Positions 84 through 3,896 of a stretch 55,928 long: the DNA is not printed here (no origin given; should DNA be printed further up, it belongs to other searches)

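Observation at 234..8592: Tightly coupled cassette: membrane Ser/Thr kinase, 4xAAA+ zinc-ribbon ATPase, zinc-ribbon FHA protein and PP2C phosphatase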

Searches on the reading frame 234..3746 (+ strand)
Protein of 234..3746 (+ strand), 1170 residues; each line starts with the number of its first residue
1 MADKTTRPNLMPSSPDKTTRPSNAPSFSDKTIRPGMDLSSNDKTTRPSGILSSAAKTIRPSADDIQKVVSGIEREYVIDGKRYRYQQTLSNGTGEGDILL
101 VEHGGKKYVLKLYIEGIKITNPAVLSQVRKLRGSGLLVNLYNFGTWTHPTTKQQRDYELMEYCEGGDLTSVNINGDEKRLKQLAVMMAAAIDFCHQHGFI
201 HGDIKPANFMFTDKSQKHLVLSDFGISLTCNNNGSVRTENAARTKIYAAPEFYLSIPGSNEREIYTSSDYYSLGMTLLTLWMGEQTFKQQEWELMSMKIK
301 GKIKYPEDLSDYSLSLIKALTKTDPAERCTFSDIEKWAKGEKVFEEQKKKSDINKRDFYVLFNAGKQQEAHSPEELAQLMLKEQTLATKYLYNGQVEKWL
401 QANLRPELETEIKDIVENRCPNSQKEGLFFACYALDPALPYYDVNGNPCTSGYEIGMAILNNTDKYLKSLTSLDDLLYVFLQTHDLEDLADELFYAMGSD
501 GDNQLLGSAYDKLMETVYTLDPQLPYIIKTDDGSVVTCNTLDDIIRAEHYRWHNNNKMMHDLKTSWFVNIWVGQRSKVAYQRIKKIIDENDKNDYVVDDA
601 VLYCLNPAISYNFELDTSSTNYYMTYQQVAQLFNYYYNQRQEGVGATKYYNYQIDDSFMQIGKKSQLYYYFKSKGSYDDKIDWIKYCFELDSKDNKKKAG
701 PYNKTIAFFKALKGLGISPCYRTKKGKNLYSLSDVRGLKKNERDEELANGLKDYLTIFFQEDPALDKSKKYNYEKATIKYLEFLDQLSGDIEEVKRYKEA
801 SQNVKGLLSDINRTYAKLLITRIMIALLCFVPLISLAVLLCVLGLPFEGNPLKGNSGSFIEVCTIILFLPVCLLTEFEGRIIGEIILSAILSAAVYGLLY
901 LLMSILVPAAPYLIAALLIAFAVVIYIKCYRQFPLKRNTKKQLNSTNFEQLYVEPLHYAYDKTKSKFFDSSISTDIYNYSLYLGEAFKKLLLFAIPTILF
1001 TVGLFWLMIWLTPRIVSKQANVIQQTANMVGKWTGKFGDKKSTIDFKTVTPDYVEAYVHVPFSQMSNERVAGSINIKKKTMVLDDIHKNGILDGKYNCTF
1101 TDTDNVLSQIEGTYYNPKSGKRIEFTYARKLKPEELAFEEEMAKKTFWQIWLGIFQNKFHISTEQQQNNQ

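Call 3: search_protein_families(library=pfam, proteins=[window:234-3746:+], max_evalue=0.01)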
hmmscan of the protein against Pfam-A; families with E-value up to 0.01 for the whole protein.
window:234-3746:+ (1170 aa): 3 families
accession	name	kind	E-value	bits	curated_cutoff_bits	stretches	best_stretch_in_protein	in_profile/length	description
PF00069.31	Pkinase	-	1.3e-29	103.8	31.7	1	153-334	70-257/263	Protein kinase domain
PF07714.23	PK_Tyr_Ser-Thr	-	3.3e-15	56.5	23.1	1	152-335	72-255/258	Protein tyrosine and serine/threonine kinase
PF03109.22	ABC1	-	4.3e-05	23.2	22.9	1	159-232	146-219/244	ABC1 atypical kinase-like domain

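Call 4: search_protein_families(library=ncbifam, proteins=[window:234-3746:+], max_evalue=0.01)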
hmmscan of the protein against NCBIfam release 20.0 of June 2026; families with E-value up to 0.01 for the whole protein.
window:234-3746:+ (1170 aa): 14 families
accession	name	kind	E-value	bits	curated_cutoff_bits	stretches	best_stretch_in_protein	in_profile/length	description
NF033483.0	PknB_PASTA_kin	equivalog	6.5e-16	58.5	450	1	138-288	70-209/563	Stk1 family PASTA domain-containing Ser/Thr kinase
NF047741.1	antiphage_MADS6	equivalog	2.2e-15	56.2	460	1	148-367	265-475/612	methylation-associated defense system protein kinase MAD6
NF058632.1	SerThrKinPrkT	equivalog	1.8e-14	53.5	280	1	80-343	20-267/322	serine/threonine protein kinase PrkT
NF038150.1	lanthi_synth_IV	equivalog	1.9e-14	53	650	1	176-350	296-465/851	class IV lanthionine synthetase LanL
NF052427.1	StpK7MSMEG_1200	equivalog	3.3e-10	39.1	900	1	158-293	84-215/601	serine/threonine protein kinase StpK7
NF053615.1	SerThrKinAfsKStmc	equivalog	2.6e-06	26.4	1300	1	181-334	115-260/809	protein serine/threonine kinase AfsK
TIGR03724.2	arch_bud32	equivalog_domain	1.4e-05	24.7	125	1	159-229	71-133/193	KEOPS complex kinase/ATPase Bud32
NF011460.0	PRK14879.1-1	equivalog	1.4e-05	24.4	199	1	159-236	89-166/232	Kae1-associated kinase Bud32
TIGR03903.1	TOMM_kin_cyc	equivalog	1.4e-05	23.1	705.75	1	188-285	89-187/1267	TOMM system kinase/cyclase fusion protein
NF038151.1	lanthi_synth_III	equivalog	0.00031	19.3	575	1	183-311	341-456/833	class III lanthionine synthetase LanKC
NF033442.0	BREX_PglW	equivalog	0.0029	15.4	990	1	181-233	612-666/1391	BREX system serine/threonine kinase PglW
NF011462.0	PRK14879.1-3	equivalog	0.003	17.3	174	1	159-229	70-130/192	Kae1-associated kinase Bud32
NF011463.0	PRK14879.1-4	equivalog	0.0045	16.4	188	1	159-228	96-161/237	Kae1-associated kinase Bud32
NF007174.0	PRK09605.1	equivalog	0.0056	15.2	447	1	160-229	415-475/535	bifunctional N(6)-L-threonylcarbamoyladenine synthase/serine/threonine protein kinase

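Call 5: search_protein_families(library=padloc, proteins=[window:234-3746:+], max_evalue=0.01)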
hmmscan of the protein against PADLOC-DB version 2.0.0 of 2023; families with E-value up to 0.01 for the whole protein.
window:234-3746:+ (1170 aa): 33 families (the best 25 are shown)
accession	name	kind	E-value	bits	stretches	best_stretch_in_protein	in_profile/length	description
PDLC04138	mad6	-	6.2e-35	119.2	1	159-379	130-349/659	mads_6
PDLC03920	MkoA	-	5.6e-23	79.2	1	180-405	125-331/1112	-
PDLC04053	PD-T4-6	-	2.9e-18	64.4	1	138-346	72-276/311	-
PDLC04042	PD-T4-6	-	1.2e-17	62.6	1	139-307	73-233/292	-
PDLC04054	PD-T4-6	-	5.9e-17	60.1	1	151-329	81-260/347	-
PDLC04047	PD-T4-6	-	1e-16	59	1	149-292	79-217/327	-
PDLC04044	PD-T4-6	-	4.5e-16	56.9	1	152-330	109-280/372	-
PDLC04052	PD-T4-6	-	4.6e-15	53.8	1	138-288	72-217/496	-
PDLC04057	PD-T4-6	-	1.3e-14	52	1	138-298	71-221/443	-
PDLC04062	PD-T4-6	-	3.5e-14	50.7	1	176-404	135-359/450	-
PDLC04060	PD-T4-6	-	5.4e-14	50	1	154-311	81-234/486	-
PDLC04061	PD-T4-6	-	1.2e-13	49.5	1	151-289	90-225/510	-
PDLC04040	PD-T4-6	-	1.5e-12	45.1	1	154-290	76-208/547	-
PDLC04043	PD-T4-6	-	8.2e-12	42.9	1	154-291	88-221/452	-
PDLC04050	PD-T4-6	-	1.9e-11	41.6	1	154-290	136-269/480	-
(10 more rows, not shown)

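Call 32: find_homologous_proteins(query=window:234-3746:+, max_evalue=0.00001)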
Query window:234-3746:+ (1170 aa): 264 proteins with E <= 0.00001 among 8000 candidates; the best 120 are listed.
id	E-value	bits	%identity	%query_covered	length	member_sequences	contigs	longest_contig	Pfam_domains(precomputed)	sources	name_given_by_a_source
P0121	0.0e+0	2672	99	100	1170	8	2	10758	PF07714.24,PF00069.32,PF03109.23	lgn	-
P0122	0.0e+0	1197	48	99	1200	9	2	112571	PF07714.24,PF00069.32,PF03109.23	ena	-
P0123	0.0e+0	1105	46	99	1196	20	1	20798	PF07714.24,PF00069.32,PF03109.23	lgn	-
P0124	0.0e+0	1083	46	99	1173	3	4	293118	PF07714.24,PF00069.32,PF03109.23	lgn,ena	-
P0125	0.0e+0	1070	45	99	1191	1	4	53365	PF07714.24,PF00069.32,PF03109.23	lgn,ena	-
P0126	0.0e+0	1068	44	99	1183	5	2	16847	PF07714.24,PF00069.32,PF03109.23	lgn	-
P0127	0.0e+0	1056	44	99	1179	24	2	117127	PF07714.24,PF00069.32,PF03109.23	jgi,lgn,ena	-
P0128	0.0e+0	1055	45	97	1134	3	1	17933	PF07714.24,PF00069.32,PF03109.23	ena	-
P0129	1.0e-296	1006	42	58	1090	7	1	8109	PF07714.24,PF00069.32,PF03109.23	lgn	-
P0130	2.2e-266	905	37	58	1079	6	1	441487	PF07714.24,PF00069.32,PF03109.23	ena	-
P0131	2.2e-262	892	47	39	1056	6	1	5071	PF07714.24,PF00069.32,PF03109.23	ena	-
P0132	5.5e-262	891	38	58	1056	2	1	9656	PF07714.24,PF00069.32,PF03109.23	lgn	-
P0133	2.4e-260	885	40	96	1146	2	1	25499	PF07714.24,PF00069.32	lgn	-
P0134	5.0e-260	884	40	96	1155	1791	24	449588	PF07714.24,PF00069.32,PF03109.23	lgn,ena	-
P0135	1.1e-259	883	37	58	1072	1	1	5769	PF07714.24,PF00069.32,PF03109.23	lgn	-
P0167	1.4e-193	664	36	98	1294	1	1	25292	PF13431.13,PF23914.2,PF13414.13,PF13176.13,PF13428.13,PF14559.13,PF07714.24,PF00069.32,PF00515.35,PF13424.13,PF13432.13,PF13181.13,PF07719.24,PF13174.13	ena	-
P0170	2.6e-187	643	35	97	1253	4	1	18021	PF07714.24,PF00069.32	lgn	-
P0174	1.3e-184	634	35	91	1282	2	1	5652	PF07714.24,PF00069.32,PF08239.18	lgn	-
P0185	1.0e-177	611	35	86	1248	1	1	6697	PF07714.24,PF00069.32,PF14903.12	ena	-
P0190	7.0e-170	586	36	86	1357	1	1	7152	PF07714.24,PF00069.32,PF13308.12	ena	-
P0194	7.5e-165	569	34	90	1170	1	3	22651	PF07714.24,PF00069.32,PF14531.13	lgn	-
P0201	2.8e-141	491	33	86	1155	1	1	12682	PF07714.24,PF00069.32,PF03109.23,PF08239.18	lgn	-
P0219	8.9e-123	430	30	87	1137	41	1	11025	PF07714.24,PF00069.32,PF03109.23,PF08239.18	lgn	-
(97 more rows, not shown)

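Call 66: predict_structure(alignment_id=A2)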
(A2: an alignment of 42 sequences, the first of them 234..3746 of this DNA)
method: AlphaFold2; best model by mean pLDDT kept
length: 1170 residues; sequences in the alignment: 42
mean_pLDDT: 81.2   pTM: 0.60
mean pLDDT of the five models: 81.2, 80.7, 78.2, 78.2, 78.2
residues with pLDDT >= 90: 386; 70-90: 567; 50-70: 143; < 50: 74
segments of 3 or more residues with pLDDT < 50: 1-60, 349-355, 501-503
pLDDT, mean of each block of 10 residues (from residue 1): 30 34 32 32 31 36 70 87 92 78 95 77 91 93 89 87 92 89 96 95 94 93 90 85 81 68 91 95 85 77 87 92 89 93 66 60 89 90 93 92 80 87 88 87 89 90 89 84 82 77 64 91 88 86 89 73 90 87 86 83 91 88 91 92 75 88 89 87 93 87 94 94 91 94 91 96 91 95 92 91 88 88 86 82 65 64 75 62 76 75 66 80 85 84 83 91 73 86 87 82 77 63 72 87 87 84 83 80 78 82 71 84 86 69 66 62 53
secondary structure, 60 per line:
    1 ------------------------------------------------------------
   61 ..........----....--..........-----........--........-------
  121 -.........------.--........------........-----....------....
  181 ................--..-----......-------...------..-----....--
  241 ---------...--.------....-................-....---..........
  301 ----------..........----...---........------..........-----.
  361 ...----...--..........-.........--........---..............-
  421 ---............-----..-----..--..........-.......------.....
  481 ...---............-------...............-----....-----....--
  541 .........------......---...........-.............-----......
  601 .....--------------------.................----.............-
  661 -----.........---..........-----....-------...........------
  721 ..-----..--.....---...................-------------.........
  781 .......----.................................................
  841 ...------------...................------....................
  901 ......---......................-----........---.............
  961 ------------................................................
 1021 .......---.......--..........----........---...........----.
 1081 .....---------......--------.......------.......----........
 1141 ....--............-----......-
elements in order (helices of 4 or more, strands of 3 or more residues): H61-70 E75-78 E81-90 E96-103 E106-113 H122-130 E140-147 E154-161 H177-196 E209-211 E219-221 E235-238 E262-265 H267-282 H284-287 H291-300 H311-320 H331-338 H345-354 E360-363 E368-370 H373-382 H384-392 H395-402 H406-419 H424-435 H452-461 H463-469 H476-483 H487-498 H506-520 E526-529 E535-538 H541-549 H556-561 H565-575 H577-589 H595-605 H626-642 H647-659 H666-674 H678-687 H693-696 H704-714 H732-736 H740-758 H772-787 H792-843 H856-874 H881-906 H910-931 H937-944 H948-960 H973-1027 E1031-1037 E1040-1049 E1054-1061 E1065-1075 E1080-1085 E1095-1100 E1109-1115 E1122-1128 H1133-1144 H1147-1158 H1164-1169

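Call 68: fold_search(model_id=the predicted structure, library=pdb)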
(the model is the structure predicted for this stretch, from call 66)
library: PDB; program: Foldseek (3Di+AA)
matches with E <= 10: 1867; with E <= 0.001: 1797
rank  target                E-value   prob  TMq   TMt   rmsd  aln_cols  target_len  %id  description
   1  5wne_A                1.0e-10  1.00  0.20  0.56   3.8       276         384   28  X-RAY CO-STRUCTURE OF RHO-ASSOCIATED PROTEIN KINASE (ROCK1) WITH A HIGHLY SELECTIVE INHIBITOR (released 2018-08-01)
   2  5t5t_A                1.0e-10  1.00  0.19  0.56  10.6       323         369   22  AMPK bound to allosteric activator (released 2017-03-29)
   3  6b1u_C                1.5e-10  1.00  0.19  0.46   4.5       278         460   26  Structure of full-length human AMPK (a2b1g1) in complex with a small molecule activator SC4 (released 2018-04-25)
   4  4qfg_A                1.5e-10  1.00  0.19  0.55  10.8       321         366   23  Structure of AMPK in complex with STAUROSPORINE inhibitor and in the absence of a synthetic activator (released 2014-08-06)
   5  5kkt_A                1.6e-10  1.00  0.19  0.53   3.4       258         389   28  ROCK 1 bound to azaindole thiazole piperazine inhibitor (released 2017-06-28)
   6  5u7r_A                1.6e-10  1.00  0.20  0.56   3.8       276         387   27  Identification of A New Class of Potent Cdc7 Inhibitors Designed by Putative Pharmacophore Model: Synthesis and Biolog (released 2017-03-29)
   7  6c9f_A                1.6e-10  1.00  0.18  0.53  14.1       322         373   23  AMP-activated protein kinase bound to pharmacological activator R734 (released 2018-11-28)
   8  5wnh_A                1.8e-10  1.00  0.19  0.53   3.9       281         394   28  X-RAY CO-STRUCTURE OF RHO-ASSOCIATED PROTEIN KINASE (ROCK1) WITH A HIGHLY SELECTIVE INHIBITOR (released 2018-08-01)
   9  6c9j_A                1.8e-10  1.00  0.19  0.52   7.0       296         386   25  AMP-activated protein kinase bound to pharmacological activator R734 (released 2018-11-28)
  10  8x92_A                1.9e-10  1.00  0.19  0.54   4.4       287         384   25  Crystal structure of ROCK2 with GNS-2666 inhibitor (released 2024-12-04)
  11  5hvu_A                2.0e-10  1.00  0.20  0.55   3.9       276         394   28  Rho-associated protein kinase 1 (ROCK 1) in complex with a pyridine thiazole piperidine inhibitor (released 2017-02-08)
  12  6e4u_A                2.0e-10  1.00  0.19  0.56  11.8       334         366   22  Structure of AMPK bound to activator (released 2018-08-08)
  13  5ezv_A                2.1e-10  1.00  0.19  0.47   6.9       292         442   24  X-ray crystal structure of AMP-activated protein kinase alpha-2/alpha-1 RIM chimaera (alpha-2(1-347)/alpha-1(349-401)/ (released 2016-03-09)
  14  4qfr_A                2.1e-10  1.00  0.19  0.56  10.9       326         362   23  Structure of AMPK in complex with Cl-A769662 activator and STAUROSPORINE inhibitor (released 2014-08-06)
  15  3v8s_A                2.2e-10  1.00  0.20  0.55   3.7       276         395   28  Human RHO-ASSOCIATED PROTEIN KINASE 1 (ROCK 1) IN COMPLEX WITH INDAZOLE DERIVATIVE (COMPOUND 18) (released 2012-02-08)
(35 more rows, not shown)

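Call 72: find_related_loci(query=A2, collection=viral_contigs, flank=10000)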
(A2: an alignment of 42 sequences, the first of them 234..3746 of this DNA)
Query A2 (1170 aa) in viral_contigs; peptide patterns used: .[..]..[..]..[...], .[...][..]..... (x = any residue, [..] = any of these).
52 stretches matched a pattern; 27 encode a relative of the query (tblastn E <= 1e-3); 26 distinct loci.
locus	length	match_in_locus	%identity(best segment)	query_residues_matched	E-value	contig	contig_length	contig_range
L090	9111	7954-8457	26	156-318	2e-9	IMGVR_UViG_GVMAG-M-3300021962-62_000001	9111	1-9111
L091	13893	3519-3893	28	180-298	4e-8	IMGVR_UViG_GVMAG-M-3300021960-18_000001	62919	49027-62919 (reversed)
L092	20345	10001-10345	32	176-291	8e-8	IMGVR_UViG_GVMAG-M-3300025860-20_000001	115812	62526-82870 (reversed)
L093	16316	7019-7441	28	190-336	8e-8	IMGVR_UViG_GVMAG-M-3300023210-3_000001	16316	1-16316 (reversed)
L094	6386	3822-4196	28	180-298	2e-7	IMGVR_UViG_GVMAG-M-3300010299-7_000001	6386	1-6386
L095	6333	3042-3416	28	180-298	2e-7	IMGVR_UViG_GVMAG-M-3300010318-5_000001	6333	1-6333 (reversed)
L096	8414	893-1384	28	68-227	4e-7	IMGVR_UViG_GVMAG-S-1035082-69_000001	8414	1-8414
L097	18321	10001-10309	30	180-284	6e-7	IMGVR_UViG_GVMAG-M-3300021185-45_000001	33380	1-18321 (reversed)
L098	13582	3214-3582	28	180-298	8e-7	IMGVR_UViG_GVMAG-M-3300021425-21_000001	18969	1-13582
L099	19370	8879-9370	27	68-227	1e-6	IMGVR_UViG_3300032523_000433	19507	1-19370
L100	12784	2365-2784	31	172-308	8e-7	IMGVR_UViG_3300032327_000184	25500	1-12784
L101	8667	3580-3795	35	178-249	1e-6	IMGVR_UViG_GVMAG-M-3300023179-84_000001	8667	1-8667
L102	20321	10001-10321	31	173-283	2e-6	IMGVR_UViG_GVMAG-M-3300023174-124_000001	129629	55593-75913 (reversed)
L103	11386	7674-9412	27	117-334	3e-6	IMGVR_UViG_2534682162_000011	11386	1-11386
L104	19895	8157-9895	27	117-334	3e-6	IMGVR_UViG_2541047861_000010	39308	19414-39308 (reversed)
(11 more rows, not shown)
